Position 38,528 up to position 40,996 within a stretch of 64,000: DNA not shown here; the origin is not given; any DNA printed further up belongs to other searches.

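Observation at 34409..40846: Compact TOMM/LAP-like RiPP locus: kinase-coupled SagB dehydrogenase convergent with a Nif11-type precursor and a fused E1-like/YcaO cyclodehydratase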

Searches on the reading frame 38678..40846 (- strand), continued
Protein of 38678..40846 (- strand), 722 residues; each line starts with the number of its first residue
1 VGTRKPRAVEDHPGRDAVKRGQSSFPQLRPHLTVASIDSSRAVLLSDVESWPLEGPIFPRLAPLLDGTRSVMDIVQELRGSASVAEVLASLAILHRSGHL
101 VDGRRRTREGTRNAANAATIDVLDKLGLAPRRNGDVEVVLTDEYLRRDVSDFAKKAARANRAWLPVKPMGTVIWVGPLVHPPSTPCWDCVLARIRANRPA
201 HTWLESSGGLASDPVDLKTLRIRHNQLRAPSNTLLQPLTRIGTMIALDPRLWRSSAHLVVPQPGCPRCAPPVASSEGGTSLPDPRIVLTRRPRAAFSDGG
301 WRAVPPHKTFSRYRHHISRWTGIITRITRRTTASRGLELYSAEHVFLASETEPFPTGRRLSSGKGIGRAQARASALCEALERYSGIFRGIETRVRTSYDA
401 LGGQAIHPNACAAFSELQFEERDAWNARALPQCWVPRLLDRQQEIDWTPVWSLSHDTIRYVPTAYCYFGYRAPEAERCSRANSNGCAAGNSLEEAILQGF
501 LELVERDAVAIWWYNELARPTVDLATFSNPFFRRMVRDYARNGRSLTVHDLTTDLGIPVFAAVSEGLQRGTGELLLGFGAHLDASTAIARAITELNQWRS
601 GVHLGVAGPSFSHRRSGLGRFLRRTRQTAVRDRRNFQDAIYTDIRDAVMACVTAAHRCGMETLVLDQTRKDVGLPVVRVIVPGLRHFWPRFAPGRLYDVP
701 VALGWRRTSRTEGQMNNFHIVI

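Call 28: find_homologous_proteins(query=window:38678-40846:-, max_evalue=1e-60)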
Query window:38678-40846:- (722 aa): 2890 proteins with E <= 1e-60 among 8000 candidates; the best 120 are listed.
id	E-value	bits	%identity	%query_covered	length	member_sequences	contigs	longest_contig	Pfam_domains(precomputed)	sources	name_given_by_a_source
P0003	0.0e+0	1661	100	100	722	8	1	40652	PF02624.22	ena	-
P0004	0.0e+0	1095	71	97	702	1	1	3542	PF21084.3,PF02624.22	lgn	-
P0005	3.7e-260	884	57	97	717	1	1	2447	PF21084.3,PF02624.22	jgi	jgi:ribosomal protein S12 methylthiotransferase accessory factor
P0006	2.7e-252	858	57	97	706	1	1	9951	PF21084.3,PF02624.22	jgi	jgi:ribosomal protein S12 methylthiotransferase accessory factor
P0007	3.6e-250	851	55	97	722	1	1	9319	PF21084.3,PF02624.22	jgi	jgi:bacteriocin biosynthesis cyclodehydratase domain-containing protein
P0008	3.1e-248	844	56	97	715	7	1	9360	PF21084.3,PF02624.22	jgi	jgi:oxazoline/thiazoline synthase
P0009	6.0e-242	823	55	97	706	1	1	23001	PF21084.3,PF02624.22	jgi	jgi:ribosomal protein S12 methylthiotransferase accessory factor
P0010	4.9e-241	820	56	97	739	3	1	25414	PF21084.3,PF02624.22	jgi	jgi:bacteriocin biosynthesis cyclodehydratase domain-containing protein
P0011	1.1e-238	813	55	97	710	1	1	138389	PF21084.3,PF02624.22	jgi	jgi:ribosomal protein S12 methylthiotransferase accessory factor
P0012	1.6e-231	789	54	95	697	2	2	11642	PF21084.3,PF02624.22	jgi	-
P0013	8.8e-215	734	51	99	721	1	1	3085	PF02624.22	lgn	-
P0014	1.1e-174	601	62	61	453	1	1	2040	PF02624.22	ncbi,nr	ncbi:MAG TPA: YcaO-like family protein, partial [Gemmatimonadales bacterium]|nr:YcaO-like family pro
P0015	8.8e-163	562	39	97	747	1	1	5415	PF21084.3,PF02624.22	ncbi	-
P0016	1.2e-162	561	40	97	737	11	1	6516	PF21084.3,PF02624.22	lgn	-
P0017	4.4e-160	553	39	97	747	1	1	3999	PF21084.3,PF02624.22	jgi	jgi:ribosomal protein S12 methylthiotransferase accessory factor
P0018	5.2e-160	553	39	96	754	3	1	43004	PF21084.3,PF02624.22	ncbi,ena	-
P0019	1.2e-159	551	40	95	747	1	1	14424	PF21084.3,PF02624.22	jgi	jgi:oxazoline/thiazoline synthase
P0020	6.4e-159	549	40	97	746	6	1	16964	PF21084.3,PF02624.22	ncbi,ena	-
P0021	4.2e-158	546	39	97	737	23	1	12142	PF21084.3,PF02624.22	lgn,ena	-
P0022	5.2e-158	546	39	97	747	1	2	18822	PF21084.3,PF02624.22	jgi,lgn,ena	jgi:ribosomal protein S12 methylthiotransferase accessory factor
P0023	1.1e-157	545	42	97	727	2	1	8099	PF21084.3,PF02624.22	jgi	jgi:oxazoline/thiazoline synthase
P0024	1.6e-157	544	40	97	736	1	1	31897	PF21084.3,PF02624.22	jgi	jgi:ribosomal protein S12 methylthiotransferase accessory factor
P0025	6.3e-157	542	40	95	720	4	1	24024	PF21084.3,PF02624.22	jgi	jgi:ribosomal protein S12 methylthiotransferase accessory factor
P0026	9.8e-157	542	40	96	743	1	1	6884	PF21084.3,PF02624.22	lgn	-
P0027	1.1e-156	542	39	97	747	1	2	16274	PF21084.3,PF02624.22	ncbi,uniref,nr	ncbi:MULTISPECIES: TOMM precursor leader peptide-binding protein [unclassified Coleofasciculus]|unir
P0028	1.2e-156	541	39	96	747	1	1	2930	PF21084.3,PF02624.22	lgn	-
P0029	1.4e-156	541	39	96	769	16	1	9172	PF21084.3,PF02624.22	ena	-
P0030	2.2e-156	541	39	95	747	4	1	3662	PF21084.3,PF02624.22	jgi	jgi:ribosomal protein S12 methylthiotransferase accessory factor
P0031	3.6e-156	540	39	96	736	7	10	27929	PF21084.3,PF02624.22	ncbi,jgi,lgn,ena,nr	ncbi:MAG: adenylate cyclase [Candidatus Parabeggiatoa sp. nov. 3]|nr:MAG: adenylate cyclase [Gammapr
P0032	1.0e-155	538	40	94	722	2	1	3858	PF21084.3,PF02624.22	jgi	jgi:oxazoline/thiazoline synthase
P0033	1.1e-155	538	40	97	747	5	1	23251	PF21084.3,PF02624.22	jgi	jgi:oxazoline/thiazoline synthase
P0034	1.9e-155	538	39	95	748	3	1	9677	PF21084.3,PF02624.22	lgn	-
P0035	2.3e-155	537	40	96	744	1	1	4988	PF21084.3,PF02624.22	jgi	jgi:bacteriocin biosynthesis cyclodehydratase domain-containing protein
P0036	8.7e-155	535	38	97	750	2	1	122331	PF21084.3,PF02624.22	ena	-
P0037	1.1e-154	535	43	94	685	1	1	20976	PF02624.22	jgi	jgi:bacteriocin biosynthesis cyclodehydratase domain-containing protein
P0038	1.7e-154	534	40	96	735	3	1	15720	PF21084.3,PF02624.22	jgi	jgi:ribosomal protein S12 methylthiotransferase accessory factor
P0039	1.7e-154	534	39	97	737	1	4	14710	PF21084.3,PF02624.22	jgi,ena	jgi:ribosomal protein S12 methylthiotransferase accessory factor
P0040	2.4e-154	534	39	97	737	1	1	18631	PF21084.3,PF02624.22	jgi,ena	jgi:ribosomal protein S12 methylthiotransferase accessory factor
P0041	2.7e-154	534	39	96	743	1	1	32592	PF21084.3,PF02624.22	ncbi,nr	ncbi:adenylate cyclase [cyanobacterium TDX16]|nr:adenylate cyclase [cyanobacterium TDX16]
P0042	3.1e-154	533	39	96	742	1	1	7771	PF21084.3,PF02624.22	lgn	-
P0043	3.8e-154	533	41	97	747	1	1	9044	PF21084.3,PF02624.22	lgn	-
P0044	4.4e-154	533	39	95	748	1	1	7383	PF21084.3,PF02624.22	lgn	-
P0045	4.7e-154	533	41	96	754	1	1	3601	PF21084.3,PF02624.22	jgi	jgi:oxazoline/thiazoline synthase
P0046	6.3e-154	532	39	96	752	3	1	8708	PF21084.3,PF02624.22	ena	-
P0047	8.5e-154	532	37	97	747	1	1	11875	PF21084.3,PF02624.22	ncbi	ncbi:MAG: TOMM precursor leader peptide-binding protein [Cyanobacteriota bacterium]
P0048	8.9e-154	532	39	94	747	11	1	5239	PF21084.3,PF02624.22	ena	-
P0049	1.3e-153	531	38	96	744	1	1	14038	PF21084.3,PF02624.22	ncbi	-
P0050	1.7e-153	531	39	97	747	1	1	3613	PF21084.3,PF02624.22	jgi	jgi:oxazoline/thiazoline synthase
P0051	2.3e-153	531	40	97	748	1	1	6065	PF21084.3,PF02624.22,PF00899.28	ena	-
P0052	2.6e-153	530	41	97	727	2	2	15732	PF21084.3,PF02624.22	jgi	jgi:bacteriocin biosynthesis cyclodehydratase domain-containing protein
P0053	2.9e-153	530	39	97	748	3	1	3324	PF21084.3,PF02624.22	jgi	jgi:oxazoline/thiazoline synthase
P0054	3.4e-153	530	41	97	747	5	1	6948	PF21084.3,PF02624.22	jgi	-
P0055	4.5e-153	530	39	97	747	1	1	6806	PF21084.3,PF02624.22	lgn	-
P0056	7.4e-153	529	38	96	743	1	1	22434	PF21084.3,PF02624.22,PF00899.28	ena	-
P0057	8.0e-153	529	38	97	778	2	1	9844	PF21084.3,PF02624.22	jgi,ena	-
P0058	1.3e-152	528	39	96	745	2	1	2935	PF21084.3,PF02624.22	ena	-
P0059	1.5e-152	528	40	94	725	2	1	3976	PF21084.3,PF02624.22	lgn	-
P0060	1.7e-152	528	40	96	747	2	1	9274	PF21084.3,PF02624.22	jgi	jgi:bacteriocin biosynthesis cyclodehydratase domain-containing protein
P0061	2.0e-152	528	39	97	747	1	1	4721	PF21084.3,PF02624.22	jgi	jgi:ribosomal protein S12 methylthiotransferase accessory factor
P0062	2.9e-152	527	39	96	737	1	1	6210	PF21084.3,PF02624.22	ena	-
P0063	2.9e-152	527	38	96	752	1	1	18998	PF21084.3,PF02624.22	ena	-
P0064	3.2e-152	527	41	96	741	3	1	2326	PF21084.3,PF02624.22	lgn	-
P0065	3.8e-152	527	38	96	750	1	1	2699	PF21084.3,PF02624.22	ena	-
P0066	7.7e-152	526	39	96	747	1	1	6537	PF21084.3,PF02624.22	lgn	-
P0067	9.5e-152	525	39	95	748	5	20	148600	PF21084.3,PF02624.22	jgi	jgi:oxazoline/thiazoline synthase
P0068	1.2e-151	525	40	97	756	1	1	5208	PF21084.3,PF02624.22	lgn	-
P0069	1.3e-151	525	39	95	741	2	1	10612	PF21084.3,PF02624.22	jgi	jgi:oxazoline/thiazoline synthase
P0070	1.9e-151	524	38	96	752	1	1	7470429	PF21084.3,PF02624.22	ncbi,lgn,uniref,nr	ncbi:TOMM precursor leader peptide-binding protein [Allocoleopsis franciscana]|uniref:Bacteriocin bi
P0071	2.7e-151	524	40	97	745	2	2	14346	PF21084.3,PF02624.22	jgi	jgi:ribosomal protein S12 methylthiotransferase accessory factor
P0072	3.0e-151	524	39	97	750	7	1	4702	PF21084.3,PF02624.22,PF00899.28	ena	-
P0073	3.9e-151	523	39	97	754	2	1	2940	PF21084.3,PF02624.22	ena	-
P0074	5.5e-151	523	37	96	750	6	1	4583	PF21084.3,PF02624.22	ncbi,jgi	jgi:ribosomal protein S12 methylthiotransferase accessory factor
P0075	6.5e-151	523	40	97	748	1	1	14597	PF21084.3,PF02624.22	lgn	-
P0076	7.3e-151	522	40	97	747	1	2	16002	PF21084.3,PF02624.22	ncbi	-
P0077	8.1e-151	522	38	97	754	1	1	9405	PF21084.3,PF02624.22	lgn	-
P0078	9.1e-151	522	41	96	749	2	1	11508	PF21084.3,PF02624.22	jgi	jgi:ribosomal protein S12 methylthiotransferase accessory factor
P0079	9.2e-151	522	37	96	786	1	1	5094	PF21084.3,PF02624.22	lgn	-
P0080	1.1e-150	522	38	96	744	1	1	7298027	PF21084.3,PF02624.22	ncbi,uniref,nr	ncbi:TOMM precursor leader peptide-binding protein [Kovacikia minuta CCNUW1]|uniref:TOMM precursor l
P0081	1.5e-150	521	41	97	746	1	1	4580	PF21084.3,PF02624.22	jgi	jgi:ribosomal protein S12 methylthiotransferase accessory factor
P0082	2.1e-150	521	39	97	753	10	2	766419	PF21084.3,PF02624.22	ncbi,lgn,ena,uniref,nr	ncbi:MAG TPA: TOMM precursor leader peptide-binding protein [Kouleothrix sp.]|uniref:TOMM precursor 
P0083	2.7e-150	520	40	96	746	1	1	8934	PF21084.3,PF02624.22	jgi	jgi:bacteriocin biosynthesis cyclodehydratase domain-containing protein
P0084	3.3e-150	520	41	93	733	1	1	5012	PF21084.3,PF02624.22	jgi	jgi:ribosomal protein S12 methylthiotransferase accessory factor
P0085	3.4e-150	520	38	96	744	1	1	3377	PF21084.3,PF02624.22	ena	-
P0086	4.0e-150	520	37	96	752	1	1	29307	PF21084.3,PF02624.22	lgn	-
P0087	4.2e-150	520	38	96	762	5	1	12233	PF21084.3,PF02624.22,PF00899.28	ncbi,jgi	ncbi:MAG TPA: TOMM precursor leader peptide-binding protein [Chroococcales cyanobacterium]|jgi:ribos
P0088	4.3e-150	520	38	97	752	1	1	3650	PF21084.3,PF02624.22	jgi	jgi:ribosomal protein S12 methylthiotransferase accessory factor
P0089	4.5e-150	520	38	97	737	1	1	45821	PF21084.3,PF02624.22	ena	-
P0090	1.2e-149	518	40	96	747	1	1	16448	PF21084.3,PF02624.22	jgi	jgi:ribosomal protein S12 methylthiotransferase accessory factor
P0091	1.5e-149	518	37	96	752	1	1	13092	PF21084.3,PF02624.22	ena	-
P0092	1.7e-149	518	40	97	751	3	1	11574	PF21084.3,PF02624.22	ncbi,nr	ncbi:MAG TPA: TOMM precursor leader peptide-binding protein [Gemmataceae bacterium]|nr:TOMM precurso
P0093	1.8e-149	518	37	96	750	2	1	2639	PF21084.3,PF02624.22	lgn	-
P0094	1.8e-149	518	37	96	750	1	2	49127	PF21084.3,PF02624.22,PF00899.28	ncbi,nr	ncbi:MAG: TOMM precursor leader peptide-binding protein [Prochloraceae cyanobacterium]|nr:TOMM precu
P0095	2.0e-149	518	38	96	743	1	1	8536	PF21084.3,PF02624.22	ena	-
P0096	2.7e-149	517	38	97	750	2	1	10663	PF21084.3,PF02624.22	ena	-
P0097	3.3e-149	517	39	96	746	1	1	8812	PF21084.3,PF02624.22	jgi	jgi:ribosomal protein S12 methylthiotransferase accessory factor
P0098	3.4e-149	517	37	96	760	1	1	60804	PF21084.3,PF02624.22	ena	-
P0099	3.7e-149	517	40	96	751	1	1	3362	PF21084.3,PF02624.22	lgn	-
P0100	5.0e-149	516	38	96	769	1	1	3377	PF21084.3,PF02624.22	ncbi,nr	ncbi:MAG: TOMM precursor leader peptide-binding protein [Candidatus Parabeggiatoa sp.]|nr:TOMM precu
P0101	5.0e-149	516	37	96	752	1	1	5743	PF21084.3,PF02624.22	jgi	jgi:ribosomal protein S12 methylthiotransferase accessory factor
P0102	5.5e-149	516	38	96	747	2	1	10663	PF21084.3,PF02624.22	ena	-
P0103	5.9e-149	516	39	97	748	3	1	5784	PF21084.3,PF02624.22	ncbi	-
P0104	6.0e-149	516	38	96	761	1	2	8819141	PF21084.3,PF02624.22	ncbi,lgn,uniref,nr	ncbi:hypothetical protein SAMD00079811_38110 [Scytonema sp. HK-05]|uniref:TOMM precursor leader pept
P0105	6.1e-149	516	38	96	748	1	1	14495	PF21084.3,PF02624.22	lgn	-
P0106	7.4e-149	516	37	97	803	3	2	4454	PF21084.3,PF02624.22,PF00899.28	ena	-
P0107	8.1e-149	516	42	83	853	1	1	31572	PF21084.3,PF02624.22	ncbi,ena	-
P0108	9.2e-149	515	37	96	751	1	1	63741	PF21084.3,PF02624.22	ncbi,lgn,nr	ncbi:TOMM precursor leader peptide-binding protein [Kamptonema cortianum]|nr:TOMM precursor leader p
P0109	9.7e-149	515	39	97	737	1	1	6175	PF21084.3,PF02624.22,PF00899.28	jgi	jgi:oxazoline/thiazoline synthase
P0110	1.3e-148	515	37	96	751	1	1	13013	PF21084.3,PF02624.22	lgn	-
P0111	1.4e-148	515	38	97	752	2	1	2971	PF21084.3,PF02624.22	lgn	-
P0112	1.8e-148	514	39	96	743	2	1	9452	PF21084.3,PF02624.22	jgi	jgi:oxazoline/thiazoline synthase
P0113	2.0e-148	514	40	97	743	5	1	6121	PF21084.3,PF02624.22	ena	-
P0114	2.2e-148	514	37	96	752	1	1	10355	PF21084.3,PF02624.22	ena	-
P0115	2.5e-148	514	38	96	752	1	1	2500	PF21084.3,PF02624.22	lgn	-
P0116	2.8e-148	514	37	96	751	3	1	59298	PF21084.3,PF02624.22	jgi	-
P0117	3.2e-148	514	37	96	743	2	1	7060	PF21084.3,PF02624.22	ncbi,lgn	-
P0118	3.9e-148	513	37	96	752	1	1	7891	PF21084.3,PF02624.22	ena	-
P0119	4.0e-148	513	39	97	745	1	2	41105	PF21084.3,PF02624.22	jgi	jgi:bacteriocin biosynthesis cyclodehydratase domain-containing protein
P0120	4.2e-148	513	40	96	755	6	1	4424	PF21084.3,PF02624.22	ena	-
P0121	4.6e-148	513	39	96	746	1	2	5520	PF21084.3,PF02624.22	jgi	jgi:bacteriocin biosynthesis cyclodehydratase domain-containing protein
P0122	5.3e-148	513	39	96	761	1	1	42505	PF02624.22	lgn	-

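Call 29: find_encoding_contigs(protein=P0011, flank=10000, max_places=2)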
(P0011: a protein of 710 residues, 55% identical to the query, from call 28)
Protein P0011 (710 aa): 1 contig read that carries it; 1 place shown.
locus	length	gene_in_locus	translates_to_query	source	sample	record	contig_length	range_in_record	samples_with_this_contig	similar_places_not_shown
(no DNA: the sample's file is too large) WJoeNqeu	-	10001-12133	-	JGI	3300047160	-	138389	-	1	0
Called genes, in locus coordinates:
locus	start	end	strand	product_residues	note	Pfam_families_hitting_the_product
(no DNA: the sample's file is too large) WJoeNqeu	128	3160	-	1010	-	PF01564:Spermine_synth, PF13371:TPR_9 (faint), PF13428:TPR_14 (faint), PF00515:TPR_1 (faint), PF07719:TPR_2 (faint), PF13432:TPR_16, PF14559:TPR_19 (weak), PF13432:TPR_16, +4 more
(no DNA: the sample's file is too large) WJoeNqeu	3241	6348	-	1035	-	PF13620:CarboxypepD_reg, PF13715:CarbopepD_reg_2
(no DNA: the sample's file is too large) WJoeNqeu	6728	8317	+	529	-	PF11794:HpaB_N, PF03241:HpaB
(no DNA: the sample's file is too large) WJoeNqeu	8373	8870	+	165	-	PF01613:Flavin_Reduct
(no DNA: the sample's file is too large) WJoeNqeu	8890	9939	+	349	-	-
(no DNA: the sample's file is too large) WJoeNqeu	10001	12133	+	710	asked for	PF21084:WHD_DUF4423_like, PF02624:YcaO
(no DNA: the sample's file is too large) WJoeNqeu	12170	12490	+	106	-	-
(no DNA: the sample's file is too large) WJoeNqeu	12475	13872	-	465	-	PF18679:HTH_57 (weak), PF22767:ThcOx, PF00881:Nitroreductase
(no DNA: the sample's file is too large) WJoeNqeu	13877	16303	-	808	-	PF00069:Pkinase, PF01636:APH (faint), PF07714:PK_Tyr_Ser-Thr, PF17667:Pkinase_fungal (faint)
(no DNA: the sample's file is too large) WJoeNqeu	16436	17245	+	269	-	PF02668:TauD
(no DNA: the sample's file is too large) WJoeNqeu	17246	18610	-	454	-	PF20628:Dyp_perox_C (faint)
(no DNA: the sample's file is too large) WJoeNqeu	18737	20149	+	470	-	PF01979:Amidohydro_1, PF07969:Amidohydro_3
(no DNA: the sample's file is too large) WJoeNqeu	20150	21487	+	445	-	PF00083:Sugar_tr, PF07690:MFS_1, PF00083:Sugar_tr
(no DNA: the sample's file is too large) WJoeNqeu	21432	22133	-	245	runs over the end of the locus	-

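Call 30: find_encoding_contigs(protein=P0010, flank=10000, max_places=2)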
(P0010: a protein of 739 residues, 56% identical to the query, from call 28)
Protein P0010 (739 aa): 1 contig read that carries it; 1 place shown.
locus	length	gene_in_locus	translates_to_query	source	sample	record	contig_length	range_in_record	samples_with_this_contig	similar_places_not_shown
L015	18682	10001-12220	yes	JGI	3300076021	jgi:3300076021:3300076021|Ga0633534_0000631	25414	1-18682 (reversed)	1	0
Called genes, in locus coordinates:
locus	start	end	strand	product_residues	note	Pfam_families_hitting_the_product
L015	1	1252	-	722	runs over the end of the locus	-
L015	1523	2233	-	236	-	-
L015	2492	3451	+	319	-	PF00092:VWA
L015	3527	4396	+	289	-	-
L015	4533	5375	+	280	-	PF02668:TauD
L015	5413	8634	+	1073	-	PF13620:CarboxypepD_reg, PF25183:OMP_b-brl_4, PF00593:TonB_dep_Rec_b-barrel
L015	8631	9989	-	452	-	PF21105:DyP_N, PF20628:Dyp_perox_C (weak)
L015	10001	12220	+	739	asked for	PF21084:WHD_DUF4423_like (weak), PF02624:YcaO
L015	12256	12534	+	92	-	-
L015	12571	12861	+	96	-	-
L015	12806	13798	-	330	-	PF22767:ThcOx, PF00881:Nitroreductase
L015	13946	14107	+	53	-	-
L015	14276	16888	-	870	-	PF00069:Pkinase, PF07714:PK_Tyr_Ser-Thr, PF03109:ABC1 (weak)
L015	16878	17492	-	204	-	PF07638:Sigma70_ECF, PF04542:Sigma70_r2, PF08281:Sigma70_r4_2 (weak)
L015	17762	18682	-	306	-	?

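Call 31: find_encoding_contigs(protein=P0009, flank=10000, max_places=2)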
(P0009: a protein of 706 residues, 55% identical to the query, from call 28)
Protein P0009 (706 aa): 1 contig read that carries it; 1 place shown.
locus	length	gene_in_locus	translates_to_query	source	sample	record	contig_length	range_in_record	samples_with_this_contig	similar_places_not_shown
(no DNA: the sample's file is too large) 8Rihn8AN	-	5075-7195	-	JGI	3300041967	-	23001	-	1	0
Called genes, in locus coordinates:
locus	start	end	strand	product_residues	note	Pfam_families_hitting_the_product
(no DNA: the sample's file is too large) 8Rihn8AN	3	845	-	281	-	?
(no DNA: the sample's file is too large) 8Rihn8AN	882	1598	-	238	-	-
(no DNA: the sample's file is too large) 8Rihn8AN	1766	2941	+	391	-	-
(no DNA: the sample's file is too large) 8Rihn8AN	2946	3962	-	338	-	PF00034:Cytochrom_C (faint), PF13442:Cytochrome_CBB3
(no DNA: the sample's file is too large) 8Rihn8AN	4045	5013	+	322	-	-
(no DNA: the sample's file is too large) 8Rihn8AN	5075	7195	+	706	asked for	PF21084:WHD_DUF4423_like (faint), PF02624:YcaO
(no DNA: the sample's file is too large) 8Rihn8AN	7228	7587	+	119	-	-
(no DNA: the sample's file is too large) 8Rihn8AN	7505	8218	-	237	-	PF00881:Nitroreductase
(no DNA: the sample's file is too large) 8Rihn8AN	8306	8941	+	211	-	-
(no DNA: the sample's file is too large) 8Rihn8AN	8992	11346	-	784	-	PF00069:Pkinase, PF01636:APH (faint), PF03109:ABC1 (weak), PF07714:PK_Tyr_Ser-Thr, PF13432:TPR_16 (faint)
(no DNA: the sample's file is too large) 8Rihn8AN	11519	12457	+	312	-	PF02668:TauD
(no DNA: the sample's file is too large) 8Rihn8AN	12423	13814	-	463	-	PF21105:DyP_N, PF20628:Dyp_perox_C (faint)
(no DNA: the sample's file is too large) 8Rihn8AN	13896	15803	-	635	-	PF00023:Ank (faint), PF12796:Ank_2, PF13606:Ank_3 (faint), PF13857:Ank_5 (faint), PF12796:Ank_2, PF13637:Ank_4, PF13243:SQHop_cyclase_C (faint)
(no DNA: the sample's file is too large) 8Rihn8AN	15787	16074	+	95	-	-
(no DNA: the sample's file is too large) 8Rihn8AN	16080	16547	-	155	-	PF20159:YidB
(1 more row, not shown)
